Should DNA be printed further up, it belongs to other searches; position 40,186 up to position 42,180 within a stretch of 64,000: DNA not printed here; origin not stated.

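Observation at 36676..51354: Ten co-directional, tightly packed genes fuse a PhnR-PhnA-PhnY phosphonate operon to a DMGDH-like/formate-dehydrogenase C1 module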

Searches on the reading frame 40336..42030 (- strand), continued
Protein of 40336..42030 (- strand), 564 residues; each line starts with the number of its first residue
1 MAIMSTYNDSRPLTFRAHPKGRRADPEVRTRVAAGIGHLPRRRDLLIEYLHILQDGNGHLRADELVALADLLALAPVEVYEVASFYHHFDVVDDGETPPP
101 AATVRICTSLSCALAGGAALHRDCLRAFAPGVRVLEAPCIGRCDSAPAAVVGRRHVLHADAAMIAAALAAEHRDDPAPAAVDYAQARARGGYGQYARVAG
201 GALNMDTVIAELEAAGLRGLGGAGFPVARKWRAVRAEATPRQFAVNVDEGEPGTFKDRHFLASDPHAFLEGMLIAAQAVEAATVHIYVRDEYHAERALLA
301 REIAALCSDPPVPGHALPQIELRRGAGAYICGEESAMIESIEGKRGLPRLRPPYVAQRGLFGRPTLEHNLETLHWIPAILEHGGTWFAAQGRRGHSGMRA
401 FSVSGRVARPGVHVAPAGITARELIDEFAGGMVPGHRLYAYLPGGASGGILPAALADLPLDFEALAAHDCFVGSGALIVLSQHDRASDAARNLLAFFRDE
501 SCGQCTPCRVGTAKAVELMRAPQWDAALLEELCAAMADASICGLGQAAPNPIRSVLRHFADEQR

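Call 78: find_encoding_contigs(protein=P0248, flank=8000, max_places=2)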
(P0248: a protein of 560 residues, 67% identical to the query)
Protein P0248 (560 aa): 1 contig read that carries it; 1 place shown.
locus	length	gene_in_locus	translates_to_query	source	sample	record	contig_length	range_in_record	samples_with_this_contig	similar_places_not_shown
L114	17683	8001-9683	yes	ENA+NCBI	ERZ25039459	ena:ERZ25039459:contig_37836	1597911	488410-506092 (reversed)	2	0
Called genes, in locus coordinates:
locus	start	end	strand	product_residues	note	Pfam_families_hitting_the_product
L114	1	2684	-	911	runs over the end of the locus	PF02518:HATPase_c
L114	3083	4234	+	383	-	PF00196:GerE (weak)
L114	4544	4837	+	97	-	PF09723:Zn_ribbon_8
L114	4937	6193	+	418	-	PF03069:FmdA_AmdA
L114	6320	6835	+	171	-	PF02293:AmiS_UreI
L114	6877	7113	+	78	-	PF09723:Zn_ribbon_8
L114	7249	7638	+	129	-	PF02537:CRCB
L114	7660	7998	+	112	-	-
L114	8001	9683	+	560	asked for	PF01257:2Fe-2S_thioredx, PF01512:Complex1_51K, PF10531:SLBB (weak), PF10589:NADH_4Fe-4S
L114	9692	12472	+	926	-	PF13510:Fer2_4, PF12838:Fer4_7, PF13183:Fer4_8 (weak), PF13187:Fer4_9 (weak), PF22117:Fer4_Nqo3, PF04879:Molybdop_Fe4S4, PF00384:Molybdopterin, PF01568:Molydop_binding, +6 more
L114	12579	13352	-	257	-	PF01925:TauE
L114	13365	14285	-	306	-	PF00892:EamA, PF06800:Sugar_transport (weak), PF00892:EamA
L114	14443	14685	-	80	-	-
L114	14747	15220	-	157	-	PF01878:EVE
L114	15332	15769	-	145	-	PF04191:PEMT, PF04140:ICMT (weak)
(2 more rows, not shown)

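Call 79: find_encoding_contigs(protein=P0269, flank=8000, max_places=2)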
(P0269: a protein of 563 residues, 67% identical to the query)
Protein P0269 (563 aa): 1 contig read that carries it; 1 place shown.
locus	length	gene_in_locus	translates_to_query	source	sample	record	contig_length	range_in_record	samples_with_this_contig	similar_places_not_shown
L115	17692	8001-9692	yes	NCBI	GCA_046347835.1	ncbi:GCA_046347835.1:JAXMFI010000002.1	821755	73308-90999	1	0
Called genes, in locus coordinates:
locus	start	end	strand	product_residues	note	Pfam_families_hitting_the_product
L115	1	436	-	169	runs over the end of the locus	PF07331:TctB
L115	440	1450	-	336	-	PF03401:TctC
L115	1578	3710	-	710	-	PF13549:ATP-grasp_5, PF02629:CoA_binding, PF13380:CoA_binding_2, PF13607:Succ_CoA_lig, PF19045:Ligase_CoA_2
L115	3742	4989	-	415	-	PF02515:CoA_transf_3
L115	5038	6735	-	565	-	PF02776:TPP_enzyme_N, PF00205:TPP_enzyme_M, PF02775:TPP_enzyme_C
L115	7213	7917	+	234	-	PF00392:GntR, PF07729:FCD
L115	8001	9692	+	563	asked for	PF01257:2Fe-2S_thioredx, PF01512:Complex1_51K, PF10531:SLBB (weak), PF10589:NADH_4Fe-4S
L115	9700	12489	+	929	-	PF00111:Fer2 (weak), PF13510:Fer2_4, PF13237:Fer4_10 (weak), PF22117:Fer4_Nqo3, PF12838:Fer4_7, PF04879:Molybdop_Fe4S4, PF00384:Molybdopterin, PF01568:Molydop_binding, +4 more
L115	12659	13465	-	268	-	PF01925:TauE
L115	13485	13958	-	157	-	PF01878:EVE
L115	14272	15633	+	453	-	-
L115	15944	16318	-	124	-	PF05164:ZapA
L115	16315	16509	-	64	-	-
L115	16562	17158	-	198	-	PF03449:GreA_GreB_N, PF01272:GreA_GreB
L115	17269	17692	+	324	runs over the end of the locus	PF01032:FecCD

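Call 80: find_encoding_contigs(protein=P0301, flank=8000, max_places=2)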
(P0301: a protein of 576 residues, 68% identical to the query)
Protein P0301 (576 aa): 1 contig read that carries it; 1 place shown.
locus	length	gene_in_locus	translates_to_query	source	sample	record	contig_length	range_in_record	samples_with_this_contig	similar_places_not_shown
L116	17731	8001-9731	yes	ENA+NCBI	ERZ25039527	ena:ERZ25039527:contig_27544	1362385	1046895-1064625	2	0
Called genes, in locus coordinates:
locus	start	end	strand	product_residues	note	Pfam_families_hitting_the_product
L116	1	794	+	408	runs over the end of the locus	PF01663:Phosphodiest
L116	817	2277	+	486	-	PF00171:Aldedh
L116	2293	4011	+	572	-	PF02690:Na_Pi_cotrans, PF01895:PhoU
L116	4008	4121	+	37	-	-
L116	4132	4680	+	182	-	PF01966:HD (weak)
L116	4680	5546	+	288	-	PF00892:EamA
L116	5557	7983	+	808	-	PF00890:FAD_binding_2 (faint), PF01266:DAO, PF01494:FAD_binding_3 (faint), PF12831:FAD_oxidored (weak), PF13450:NAD_binding_8 (weak), PF16350:FAO_M, PF01571:GCV_T, PF08669:GCV_T_C, +1 more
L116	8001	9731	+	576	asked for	PF01257:2Fe-2S_thioredx, PF01512:Complex1_51K, PF10531:SLBB (faint), PF10589:NADH_4Fe-4S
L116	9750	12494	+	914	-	PF13510:Fer2_4, PF13237:Fer4_10 (weak), PF14697:Fer4_21 (weak), PF22117:Fer4_Nqo3, PF12838:Fer4_7, PF04879:Molybdop_Fe4S4, PF00384:Molybdopterin, PF01568:Molydop_binding, +4 more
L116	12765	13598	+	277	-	PF09339:HTH_IclR, PF12802:MarR_2 (weak), PF13412:HTH_24 (weak), PF01614:IclR_C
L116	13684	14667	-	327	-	PF00933:Glyco_hydro_3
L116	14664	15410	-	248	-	PF03740:PdxJ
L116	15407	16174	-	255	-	PF11967:RecO_N, PF02565:RecO_C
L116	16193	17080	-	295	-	PF00009:GTP_EFTU, PF01926:MMR_HSR1, PF02421:FeoB_N, PF03193:RsgA_GTPase (weak), PF04548:AIG1 (weak), PF00350:Dynamin_N (faint), PF07650:KH_2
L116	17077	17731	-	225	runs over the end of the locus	PF14622:Ribonucleas_3_3, PF00636:Ribonuclease_3, PF00035:dsrm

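Call 93: list_cluster_members(proteins=[P0241, P0001, P0002])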
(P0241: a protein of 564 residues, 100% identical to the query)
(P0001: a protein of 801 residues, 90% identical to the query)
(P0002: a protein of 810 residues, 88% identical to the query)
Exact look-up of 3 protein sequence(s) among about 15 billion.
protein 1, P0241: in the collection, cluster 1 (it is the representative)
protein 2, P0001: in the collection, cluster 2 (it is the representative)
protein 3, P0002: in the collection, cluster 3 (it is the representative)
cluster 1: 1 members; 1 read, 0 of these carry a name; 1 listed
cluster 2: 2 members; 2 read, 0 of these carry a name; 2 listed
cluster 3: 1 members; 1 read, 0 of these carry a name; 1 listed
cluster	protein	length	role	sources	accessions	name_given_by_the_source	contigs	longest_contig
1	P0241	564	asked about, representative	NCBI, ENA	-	-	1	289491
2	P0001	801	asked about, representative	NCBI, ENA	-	-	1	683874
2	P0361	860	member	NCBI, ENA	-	-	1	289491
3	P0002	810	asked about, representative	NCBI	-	-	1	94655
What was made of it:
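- Tried and rejected: The public gene call is also 860 aa (P0361, call 93).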
